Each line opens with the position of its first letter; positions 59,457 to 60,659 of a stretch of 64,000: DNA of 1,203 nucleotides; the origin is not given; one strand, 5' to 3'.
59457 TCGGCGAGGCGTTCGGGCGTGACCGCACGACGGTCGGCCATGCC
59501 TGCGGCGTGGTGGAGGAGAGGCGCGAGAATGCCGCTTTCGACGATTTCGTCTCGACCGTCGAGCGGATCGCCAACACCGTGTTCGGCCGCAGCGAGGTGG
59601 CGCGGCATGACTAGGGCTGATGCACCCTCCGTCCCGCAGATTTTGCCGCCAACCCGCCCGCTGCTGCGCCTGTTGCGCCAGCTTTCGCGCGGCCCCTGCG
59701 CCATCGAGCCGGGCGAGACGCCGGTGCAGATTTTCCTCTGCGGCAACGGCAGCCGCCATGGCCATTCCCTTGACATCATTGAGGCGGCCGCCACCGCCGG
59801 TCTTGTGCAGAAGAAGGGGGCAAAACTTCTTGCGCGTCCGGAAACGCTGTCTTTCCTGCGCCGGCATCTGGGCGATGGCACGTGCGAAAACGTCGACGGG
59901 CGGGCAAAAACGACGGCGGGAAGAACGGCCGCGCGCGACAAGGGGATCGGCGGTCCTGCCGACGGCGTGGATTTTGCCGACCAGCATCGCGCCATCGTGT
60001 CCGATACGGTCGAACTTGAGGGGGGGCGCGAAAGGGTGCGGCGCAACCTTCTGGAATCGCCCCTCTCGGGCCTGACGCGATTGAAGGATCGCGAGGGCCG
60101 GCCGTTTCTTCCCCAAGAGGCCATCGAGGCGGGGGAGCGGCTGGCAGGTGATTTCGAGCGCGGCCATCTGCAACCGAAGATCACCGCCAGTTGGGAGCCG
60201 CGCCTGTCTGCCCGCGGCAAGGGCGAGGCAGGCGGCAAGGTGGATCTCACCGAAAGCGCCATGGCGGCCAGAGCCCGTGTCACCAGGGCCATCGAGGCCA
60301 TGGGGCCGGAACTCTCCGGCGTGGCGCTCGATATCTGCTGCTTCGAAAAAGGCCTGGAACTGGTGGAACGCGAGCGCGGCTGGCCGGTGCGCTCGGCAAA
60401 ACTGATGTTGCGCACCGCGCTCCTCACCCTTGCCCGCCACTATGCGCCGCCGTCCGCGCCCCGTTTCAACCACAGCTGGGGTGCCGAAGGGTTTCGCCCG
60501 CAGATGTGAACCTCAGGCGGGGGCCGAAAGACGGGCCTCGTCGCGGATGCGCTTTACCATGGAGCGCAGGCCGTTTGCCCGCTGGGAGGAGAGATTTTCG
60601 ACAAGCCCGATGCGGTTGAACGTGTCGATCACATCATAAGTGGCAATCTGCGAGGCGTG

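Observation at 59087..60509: Split GafA-like (GafY/GafZ-type) regulator pair: candidate gene-transfer-agent activator between mucR and divJ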

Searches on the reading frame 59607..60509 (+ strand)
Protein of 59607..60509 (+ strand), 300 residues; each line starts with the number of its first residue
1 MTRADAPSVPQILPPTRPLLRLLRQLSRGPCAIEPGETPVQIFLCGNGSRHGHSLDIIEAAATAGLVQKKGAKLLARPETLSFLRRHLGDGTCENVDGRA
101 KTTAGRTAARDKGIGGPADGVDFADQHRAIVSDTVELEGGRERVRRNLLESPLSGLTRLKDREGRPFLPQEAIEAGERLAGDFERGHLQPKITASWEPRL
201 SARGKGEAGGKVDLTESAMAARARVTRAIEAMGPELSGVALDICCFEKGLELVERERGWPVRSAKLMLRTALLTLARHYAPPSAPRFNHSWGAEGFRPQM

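Call 3: search_protein_families(library=pfam, proteins=[window:59607-60506:+], max_evalue=0.1)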
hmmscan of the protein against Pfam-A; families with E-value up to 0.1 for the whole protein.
window:59607-60506:+ (300 aa): 1 family
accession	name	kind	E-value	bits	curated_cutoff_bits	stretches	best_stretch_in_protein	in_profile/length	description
PF20057.4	DUF6456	-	2e-45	154.7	26.3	1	144-280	1-135/136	Domain of unknown function (DUF6456)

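Call 4: search_protein_families(library=ncbifam, proteins=[window:59607-60506:+], max_evalue=0.1)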
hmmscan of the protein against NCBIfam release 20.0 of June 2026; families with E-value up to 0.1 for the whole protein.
window:59607-60506:+ (300 aa): 0 families

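Call 10: find_encoding_contigs(protein=window:59607-60509:+, flank=10000, max_places=6)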
Protein window:59607-60509:+ (300 aa): no gene with exactly this product is on record in the collection.

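Call 11: search_solved_structures(query=window:59607-60506:+, max_evalue=10, show_alignments=2)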
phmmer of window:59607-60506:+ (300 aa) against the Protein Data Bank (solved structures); distinct sequences matched with E-value up to 10: 1.
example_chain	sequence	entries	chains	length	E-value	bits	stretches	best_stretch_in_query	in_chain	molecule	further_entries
5ttx_A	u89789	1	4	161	0.2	14.2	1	107-151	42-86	Hydrogenase 2 maturation peptidase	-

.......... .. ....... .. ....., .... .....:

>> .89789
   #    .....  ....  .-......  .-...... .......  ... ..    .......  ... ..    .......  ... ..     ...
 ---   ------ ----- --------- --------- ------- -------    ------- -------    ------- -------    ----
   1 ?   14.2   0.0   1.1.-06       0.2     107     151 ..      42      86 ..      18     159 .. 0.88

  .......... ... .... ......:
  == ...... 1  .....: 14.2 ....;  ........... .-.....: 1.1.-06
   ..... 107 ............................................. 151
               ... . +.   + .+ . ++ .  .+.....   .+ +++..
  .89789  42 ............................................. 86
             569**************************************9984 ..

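Call 13: find_homologous_proteins(query=window:59607-60506:+, max_evalue=0.001)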
Query window:59607-60506:+ (300 aa): 850 proteins with E <= 0.001 among 8000 candidates; the best 120 are listed.
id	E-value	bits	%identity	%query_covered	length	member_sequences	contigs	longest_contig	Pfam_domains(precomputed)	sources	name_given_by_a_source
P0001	4.2e-176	603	92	100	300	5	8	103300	PF20057.5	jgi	jgi:hypothetical protein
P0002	1.8e-172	591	89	100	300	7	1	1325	PF20057.5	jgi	jgi:hypothetical protein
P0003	2.8e-140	485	77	100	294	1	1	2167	PF20057.5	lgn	-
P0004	3.5e-108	380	63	100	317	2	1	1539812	PF20057.5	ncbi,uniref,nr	ncbi:hypothetical protein J2858_000447 [Neorhizobium galegae]|uniref:DUF6456 domain-containing prote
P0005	3.4e-90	320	58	96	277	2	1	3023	PF20057.5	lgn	-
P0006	1.2e-88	315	55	95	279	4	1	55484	PF20057.5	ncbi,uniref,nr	ncbi:DUF6456 domain-containing protein [Rhizobium straminoryzae]|uniref:DUF6456 domain-containing pr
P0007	2.5e-86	308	56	94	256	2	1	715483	PF20057.5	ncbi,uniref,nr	ncbi:DUF6456 domain-containing protein [Rhizobium sp. CSW-27]|uniref:DUF6456 domain-containing prote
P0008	3.3e-82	294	54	97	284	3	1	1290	PF20057.5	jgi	jgi:hypothetical protein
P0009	1.0e-81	293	52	95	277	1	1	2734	PF20057.5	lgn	-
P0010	1.3e-81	292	54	95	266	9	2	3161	PF20057.5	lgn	-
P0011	1.6e-81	292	53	99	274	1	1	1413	PF20057.5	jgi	jgi:hypothetical protein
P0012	2.4e-81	291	53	95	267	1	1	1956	PF20057.5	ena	-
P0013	1.1e-80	289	54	96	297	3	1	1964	PF20057.5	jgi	jgi:Domain of unknown function (DUF6456)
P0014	1.1e-80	289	55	94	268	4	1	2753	PF20057.5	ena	-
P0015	1.3e-80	289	56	86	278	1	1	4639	PF20057.5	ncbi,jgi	jgi:hypothetical protein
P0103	1.7e-73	266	52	94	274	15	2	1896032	PF20057.5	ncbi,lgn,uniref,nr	ncbi:hypothetical protein G6M78_10500 [Agrobacterium tumefaciens]|uniref:DUF6456 domain-containing p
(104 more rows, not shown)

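Call 23: find_encoding_contigs(protein=P0001, flank=10000, max_places=3)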
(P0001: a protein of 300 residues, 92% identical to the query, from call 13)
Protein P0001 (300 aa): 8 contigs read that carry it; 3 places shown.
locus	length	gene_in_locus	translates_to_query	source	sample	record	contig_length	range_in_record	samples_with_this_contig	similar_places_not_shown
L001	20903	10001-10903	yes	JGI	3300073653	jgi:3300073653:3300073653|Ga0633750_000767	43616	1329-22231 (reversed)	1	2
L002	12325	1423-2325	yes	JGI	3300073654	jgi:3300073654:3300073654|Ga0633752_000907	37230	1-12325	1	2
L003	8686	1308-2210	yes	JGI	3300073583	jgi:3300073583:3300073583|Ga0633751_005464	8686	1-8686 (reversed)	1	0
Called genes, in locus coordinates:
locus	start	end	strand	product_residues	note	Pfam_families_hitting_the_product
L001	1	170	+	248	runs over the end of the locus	PF03006:HlyIII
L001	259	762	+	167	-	PF13302:Acetyltransf_3, PF12746:GNAT_acetyltran (weak), PF13420:Acetyltransf_4, PF00583:Acetyltransf_1, PF13673:Acetyltransf_10, PF13508:Acetyltransf_7, PF14542:Acetyltransf_CG (weak), PF08445:FR47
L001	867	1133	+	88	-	PF03693:ParD_antitoxin (weak)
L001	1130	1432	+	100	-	PF05016:ParE_toxin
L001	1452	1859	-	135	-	PF01641:SelR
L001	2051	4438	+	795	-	PF00662:Proton_antipo_N, PF00361:Proton_antipo_M, PF13244:MbhD, PF20501:MbhE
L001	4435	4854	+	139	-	PF04039:MnhB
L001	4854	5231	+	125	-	PF00420:Oxidored_q2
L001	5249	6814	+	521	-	PF00361:Proton_antipo_M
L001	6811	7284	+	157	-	PF01899:MNHE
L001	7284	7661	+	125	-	PF04066:MrpF_PhaF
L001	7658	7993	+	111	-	PF03334:PhaG_MnhG_YufB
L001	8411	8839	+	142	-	PF05443:ROS_MUCR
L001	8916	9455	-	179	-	-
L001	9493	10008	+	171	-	PF08299:Bac_DnaA_C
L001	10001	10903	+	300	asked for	PF20057:DUF6456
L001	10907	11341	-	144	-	PF02657:SufE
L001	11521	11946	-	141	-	PF17264:DUF5330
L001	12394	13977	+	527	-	PF00512:HisKA, PF02518:HATPase_c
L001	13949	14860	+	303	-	PF01471:PG_binding_1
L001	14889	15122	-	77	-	-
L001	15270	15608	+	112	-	PF07372:DUF1491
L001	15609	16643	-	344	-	PF10098:DUF2336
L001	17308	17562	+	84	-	-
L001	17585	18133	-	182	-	-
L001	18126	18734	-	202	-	PF06742:DUF1214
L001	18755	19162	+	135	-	PF01381:HTH_3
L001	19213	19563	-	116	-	-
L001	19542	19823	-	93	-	PF04365:BrnT_toxin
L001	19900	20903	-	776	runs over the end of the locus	PF00912:Transgly, PF00905:Transpeptidase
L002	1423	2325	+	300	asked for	PF20057:DUF6456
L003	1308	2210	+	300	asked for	PF20057:DUF6456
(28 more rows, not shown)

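Call 24: find_encoding_contigs(protein=P0103, flank=10000, max_places=2)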
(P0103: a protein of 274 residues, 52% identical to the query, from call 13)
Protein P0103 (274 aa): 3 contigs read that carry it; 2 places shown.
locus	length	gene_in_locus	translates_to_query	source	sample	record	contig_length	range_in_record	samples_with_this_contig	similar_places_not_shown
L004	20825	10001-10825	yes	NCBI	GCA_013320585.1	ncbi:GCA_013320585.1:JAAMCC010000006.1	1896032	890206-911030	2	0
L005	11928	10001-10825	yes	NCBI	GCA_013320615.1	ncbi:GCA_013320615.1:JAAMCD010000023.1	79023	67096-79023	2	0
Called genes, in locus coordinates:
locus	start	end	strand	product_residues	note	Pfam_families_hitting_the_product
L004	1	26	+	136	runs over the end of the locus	PF00582:Usp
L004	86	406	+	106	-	PF21173:DksA-like_N, PF01258:zf-dskA_traR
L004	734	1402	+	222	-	PF03006:HlyIII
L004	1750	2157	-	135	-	PF01641:SelR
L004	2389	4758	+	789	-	PF00662:Proton_antipo_N, PF00361:Proton_antipo_M, PF13244:MbhD, PF20501:MbhE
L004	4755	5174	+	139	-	PF04039:MnhB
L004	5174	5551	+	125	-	PF00420:Oxidored_q2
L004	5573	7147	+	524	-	PF00361:Proton_antipo_M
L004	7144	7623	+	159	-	PF01899:MNHE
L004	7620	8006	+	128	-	PF04066:MrpF_PhaF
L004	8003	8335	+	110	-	PF03334:PhaG_MnhG_YufB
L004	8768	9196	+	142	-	PF05443:ROS_MUCR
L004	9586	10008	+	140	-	PF08299:Bac_DnaA_C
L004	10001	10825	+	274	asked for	PF20057:DUF6456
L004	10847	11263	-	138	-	PF02657:SufE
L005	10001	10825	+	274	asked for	PF20057:DUF6456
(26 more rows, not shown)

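Call 28: search_protein_representatives(protein=window:59607-60506:+)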
Query: 300 residues. Proteins with E-value up to 0.001 (for the whole library): 2112; up to 1e-10: 1548; up to 1e-30: 313. The best 150 are listed.
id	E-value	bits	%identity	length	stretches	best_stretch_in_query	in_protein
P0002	5.6e-173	590.6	90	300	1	1-299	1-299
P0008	1.1e-82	294.2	61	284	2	122-300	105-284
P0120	5.1e-73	262.4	60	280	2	122-299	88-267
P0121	3.5e-70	253.1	58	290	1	80-300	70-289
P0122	8.5e-66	238.7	56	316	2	122-299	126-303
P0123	1.9e-65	237.6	54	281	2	122-300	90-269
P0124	5.7e-63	229.4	53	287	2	121-300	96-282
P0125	9.4e-60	218.9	57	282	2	122-299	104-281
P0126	4.4e-58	213.4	47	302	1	16-298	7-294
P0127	4.9e-58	213.2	49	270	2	122-299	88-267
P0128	1.9e-56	208.1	53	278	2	97-294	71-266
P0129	5.6e-56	206.5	49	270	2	126-300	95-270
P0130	2.1e-54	201.3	57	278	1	99-299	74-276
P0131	2.1e-53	198.0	56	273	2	143-299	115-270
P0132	1.4e-52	195.3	50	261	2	123-292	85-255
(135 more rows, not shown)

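Call 45: find_related_loci(query=A2, collection=genome_contigs, flank=10000)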
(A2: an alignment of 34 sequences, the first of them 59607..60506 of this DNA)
Query A2 (300 aa) in genome_contigs; peptide patterns used: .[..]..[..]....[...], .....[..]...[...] (x = any residue, [..] = any of these).
600 stretches matched a pattern (row limit reached: there are more); 583 encode a relative of the query (tblastn E <= 1e-3); the best 80 are kept; 80 distinct loci.
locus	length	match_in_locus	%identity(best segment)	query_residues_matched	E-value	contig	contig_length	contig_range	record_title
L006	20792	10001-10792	50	13-300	3e-85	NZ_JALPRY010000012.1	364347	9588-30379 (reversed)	Neorhizobium turbinariae strain NTR19 contig12, whole genome shotgun sequence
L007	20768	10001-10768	51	17-300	3e-82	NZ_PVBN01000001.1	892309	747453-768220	Neorhizobium alkalisoli strain DSM 21826 NODE_1_length_892309_cov_58.8475, whole genome shotgun sequence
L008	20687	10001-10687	56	43-300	3e-81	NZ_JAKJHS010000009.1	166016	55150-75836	Rhizobium halophilum strain TRM95001 scaffold9, whole genome shotgun sequence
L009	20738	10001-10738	51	27-300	7e-79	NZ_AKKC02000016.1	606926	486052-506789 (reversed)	Rhizobium sp. CF080 ctg9, whole genome shotgun sequence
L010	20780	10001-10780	49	17-298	2e-77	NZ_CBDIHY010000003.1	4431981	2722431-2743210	MAG: Pararhizobium sp. isolate 96438dff-7fe1-42bd-91c1-dbcce6d38b4d chromosome_3, whole genome shotgun sequence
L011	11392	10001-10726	53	27-296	6e-77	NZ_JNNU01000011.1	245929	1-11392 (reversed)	Neorhizobium vignae strain CCBAU 05176 contig12, whole genome shotgun sequence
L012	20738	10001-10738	51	27-300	6e-76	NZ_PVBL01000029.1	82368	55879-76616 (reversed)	Neorhizobium sp. T6_25 NODE_29_length_82368_cov_12.7976_ID_2284, whole genome shotgun sequence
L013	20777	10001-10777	50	14-300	8e-76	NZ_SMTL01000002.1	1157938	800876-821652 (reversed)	Rhizobium deserti strain SPY-1 ZB100001, whole genome shotgun sequence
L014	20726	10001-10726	50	28-298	1e-75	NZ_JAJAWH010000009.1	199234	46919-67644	Neorhizobium xiangyangii strain T786 Scaffolds_9_199234, whole genome shotgun sequence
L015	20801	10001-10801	51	9-298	5e-75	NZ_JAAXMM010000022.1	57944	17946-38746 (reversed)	Agrobacterium sp. a22-2 NODE_22_length_57944_cov_24.6627, whole genome shotgun sequence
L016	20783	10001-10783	48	19-300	1e-74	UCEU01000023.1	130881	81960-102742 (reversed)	Rhizobiales bacterium isolate AFS066368 genome assembly, contig: contig_23, whole genome shotgun sequence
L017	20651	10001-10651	55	57-300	2e-74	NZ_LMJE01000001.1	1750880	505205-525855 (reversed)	Rhizobium sp. Root274 contig_1, whole genome shotgun sequence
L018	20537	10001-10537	67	123-300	6e-74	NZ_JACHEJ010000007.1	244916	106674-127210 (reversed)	Pseudorhizobium flavum strain DSM 102134 Ga0415304_07, whole genome shotgun sequence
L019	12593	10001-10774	48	17-300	9e-72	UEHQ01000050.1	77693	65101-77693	Rhizobiales bacterium isolate AFS032198 genome assembly, contig: contig_50, whole genome shotgun sequence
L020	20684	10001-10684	49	47-300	1e-71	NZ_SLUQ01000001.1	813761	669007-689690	Rhizobium sp. BK251 Ga0307666_101, whole genome shotgun sequence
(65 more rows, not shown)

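Call 59: predict_structure(alignment_id=A4)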
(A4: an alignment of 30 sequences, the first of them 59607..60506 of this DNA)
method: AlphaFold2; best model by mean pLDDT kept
length: 300 residues; sequences in the alignment: 30
mean_pLDDT: 73.5   pTM: 0.46
mean pLDDT of the five models: 73.5, 73.4, 71.1, 70.9, 65.6
residues with pLDDT >= 90: 89; 70-90: 92; 50-70: 61; < 50: 58
segments of 3 or more residues with pLDDT < 50: 1-6, 97-118, 192-203, 207-209, 288-300
pLDDT, mean of each block of 10 residues (from residue 1): 47 79 92 90 89 92 93 93 80 48 39 41 57 62 63 83 92 91 82 44 48 72 88 90 88 86 90 90 58 38
secondary structure, 60 per line:
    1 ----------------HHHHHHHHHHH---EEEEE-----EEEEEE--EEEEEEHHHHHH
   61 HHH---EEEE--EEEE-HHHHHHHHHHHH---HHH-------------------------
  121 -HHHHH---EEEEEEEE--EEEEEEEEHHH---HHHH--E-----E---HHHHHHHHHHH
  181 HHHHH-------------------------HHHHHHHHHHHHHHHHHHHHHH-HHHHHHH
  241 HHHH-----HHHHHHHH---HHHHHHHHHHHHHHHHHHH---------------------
elements in order: H17-27 E31-35 E41-46 E49-54 H55-63 E67-70 E73-76 H78-89 H122-126 E130-137 E140-147 H154-157 H170-185 H211-232 H234-244 H250-257 H261-279

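Call 63: fold_search(model_id=the predicted structure, library=pdb)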
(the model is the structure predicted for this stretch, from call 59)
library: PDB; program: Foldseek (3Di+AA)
matches with E <= 10: 305; with E <= 0.001: 0
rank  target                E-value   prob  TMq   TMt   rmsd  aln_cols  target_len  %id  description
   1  8iy5_R                2.9e-01  0.12  0.12  0.11  19.7       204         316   12  ETB-Gi complex bound to endothelin-1 (released 2023-08-16)
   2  1rp3_C                4.0e-01  0.97  0.25  0.32   7.7       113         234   18  Cocrystal structure of the flagellar sigma/anti-sigma complex, Sigma-28/FlgM (released 2004-04-06)
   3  8ova_AD               4.0e-01  0.84  0.19  0.46   4.5        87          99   13  CRYO-EM STRUCTURE OF TRYPANOSOMA BRUCEI PROCYCLIC FORM 80S RIBOSOME : PARENTAL STRAIN (released 2023-11-29)
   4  9znf_BU               4.8e-01  0.33  0.14  0.25  13.1       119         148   15  Cryo-EM structure of the Methanosarcina acetivorans 70S ribosome in complex with SriA and SriB (released 2026-01-28)
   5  2zih_D                4.8e-01  0.08  0.15  0.15  21.6       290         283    9  Crystal Structure of Yeast Vps74 (released 2008-04-22)
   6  4cbv_D                5.9e-01  0.47  0.13  0.15   7.1        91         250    9  X-ray structure of full-length ComE from Streptococcus pneumoniae. (released 2014-02-12)
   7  1rp3_E                6.2e-01  0.94  0.24  0.30   6.7       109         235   16  Cocrystal structure of the flagellar sigma/anti-sigma complex, Sigma-28/FlgM (released 2004-04-06)
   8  4cbv_A                6.2e-01  0.75  0.13  0.15   3.2        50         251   14  X-ray structure of full-length ComE from Streptococcus pneumoniae. (released 2014-02-12)
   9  9o17_AV               6.6e-01  0.44  0.16  0.30  12.0       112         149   13  Cryo-EM structure of Methanosarcina acetivorans 70S ribosome (released 2025-09-24)
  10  1rp3_A                7.3e-01  0.92  0.24  0.30   5.7       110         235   16  Cocrystal structure of the flagellar sigma/anti-sigma complex, Sigma-28/FlgM (released 2004-04-06)
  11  9n6x_LX               7.8e-01  0.92  0.18  0.07   4.7        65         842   11  SSU processome maturation and disassembly, State B (released 2025-11-05)
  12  6pfj_A                7.8e-01  0.57  0.19  0.25  14.0       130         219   14  Structure of S. venezuelae RsiG-WhiG-(ci-di-GMP) complex, P64 crystal form (released 2019-11-13)
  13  5vxn_C                8.2e-01  0.63  0.14  0.20   9.2        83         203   18  Structure of two RcsB dimers bound to two parallel DNAs. (released 2018-03-07)
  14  6skf_BG               8.2e-01  0.08  0.11  0.16  14.1       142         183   10  Cryo-EM Structure of T. kodakarensis 70S ribosome (released 2020-07-29)
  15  2zih_A                8.6e-01  0.06  0.14  0.15  22.8       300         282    8  Crystal Structure of Yeast Vps74 (released 2008-04-22)
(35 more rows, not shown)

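Call 98: find_related_loci(query=A2, collection=viral_contigs, flank=10000)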
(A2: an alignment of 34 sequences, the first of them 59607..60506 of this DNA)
Query A2 (300 aa) in viral_contigs; peptide patterns used: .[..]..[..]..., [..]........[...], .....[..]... (x = any residue, [..] = any of these).
80 stretches matched a pattern; 4 encode a relative of the query (tblastn E <= 1e-3); 4 distinct loci.
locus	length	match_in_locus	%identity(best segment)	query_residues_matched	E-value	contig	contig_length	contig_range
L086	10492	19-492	38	123-279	1e-29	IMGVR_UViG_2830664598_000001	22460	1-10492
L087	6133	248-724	40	116-279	8e-28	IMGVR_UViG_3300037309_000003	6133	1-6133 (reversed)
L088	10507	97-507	38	137-279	2e-20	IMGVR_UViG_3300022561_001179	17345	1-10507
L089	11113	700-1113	38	137-279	3e-20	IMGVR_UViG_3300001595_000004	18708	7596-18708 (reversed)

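Call 101: search_protein_families(library=pfam, proteins=[L086:82-603:+, L086:861-1421:+, L086:1363-2697:+, L086:2721-3944:+, L086:4585-4890:+, L086:4965-5564:+, L086:5631-6767:+, L086:6882-7547:+, L086:7547-8830:+, L086:9347-9811:+], max_evalue=0.001)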
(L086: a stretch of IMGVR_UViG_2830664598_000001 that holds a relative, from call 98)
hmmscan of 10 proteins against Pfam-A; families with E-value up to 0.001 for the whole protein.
L086:82-603:+ (174 aa): 1 family
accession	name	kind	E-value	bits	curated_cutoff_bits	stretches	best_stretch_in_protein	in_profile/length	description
PF20057.4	DUF6456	-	3.4e-49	166.9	26.3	1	2-138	1-135/136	Domain of unknown function (DUF6456)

L086:861-1421:+ (187 aa): 0 families

L086:1363-2697:+ (445 aa): 2 families
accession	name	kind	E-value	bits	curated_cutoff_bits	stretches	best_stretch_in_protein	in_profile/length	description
PF03237.21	Terminase_6N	-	3.1e-33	115.7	22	1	58-263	2-212/215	Terminase large subunit, T4likevirus-type, N-terminal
PF17289.8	Terminase_6C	-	8.5e-22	78.2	22.6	1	281-429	2-153/155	Terminase RNaseH-like domain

L086:2721-3944:+ (408 aa): 1 family
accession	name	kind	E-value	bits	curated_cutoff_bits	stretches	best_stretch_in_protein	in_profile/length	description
PF04860.17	Phage_portal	-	1e-92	311.2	39.1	1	57-390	3-320/321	Phage portal protein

L086:4585-4890:+ (102 aa): 0 families

L086:4965-5564:+ (200 aa): 0 families

L086:5631-6767:+ (379 aa): 3 families
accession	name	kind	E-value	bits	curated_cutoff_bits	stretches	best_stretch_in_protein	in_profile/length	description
PF02771.21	Acyl-CoA_dh_N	-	9.6e-20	71.5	22.9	1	6-121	1-113/113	Acyl-CoA dehydrogenase, N-terminal domain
PF02770.24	Acyl-CoA_dh_M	-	1.8e-18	66.9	33.3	1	125-203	1-79/97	Acyl-CoA dehydrogenase, middle domain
PF00441.29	Acyl-CoA_dh_1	-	2.6e-18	67.1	22.4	1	231-377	1-150/150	Acyl-CoA dehydrogenase, C-terminal domain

L086:6882-7547:+ (222 aa): 1 family
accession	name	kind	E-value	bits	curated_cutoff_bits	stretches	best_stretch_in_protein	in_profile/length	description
PF04586.22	Peptidase_S78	-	3e-37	128.7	21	1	19-160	3-154/165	Caudovirus prohead serine protease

L086:7547-8830:+ (428 aa): 1 family
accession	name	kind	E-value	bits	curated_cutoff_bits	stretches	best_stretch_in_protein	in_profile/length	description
PF05065.19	Phage_capsid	-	1.5e-89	300.5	24.2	1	140-425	1-280/280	Phage capsid family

L086:9347-9811:+ (155 aa): 0 families
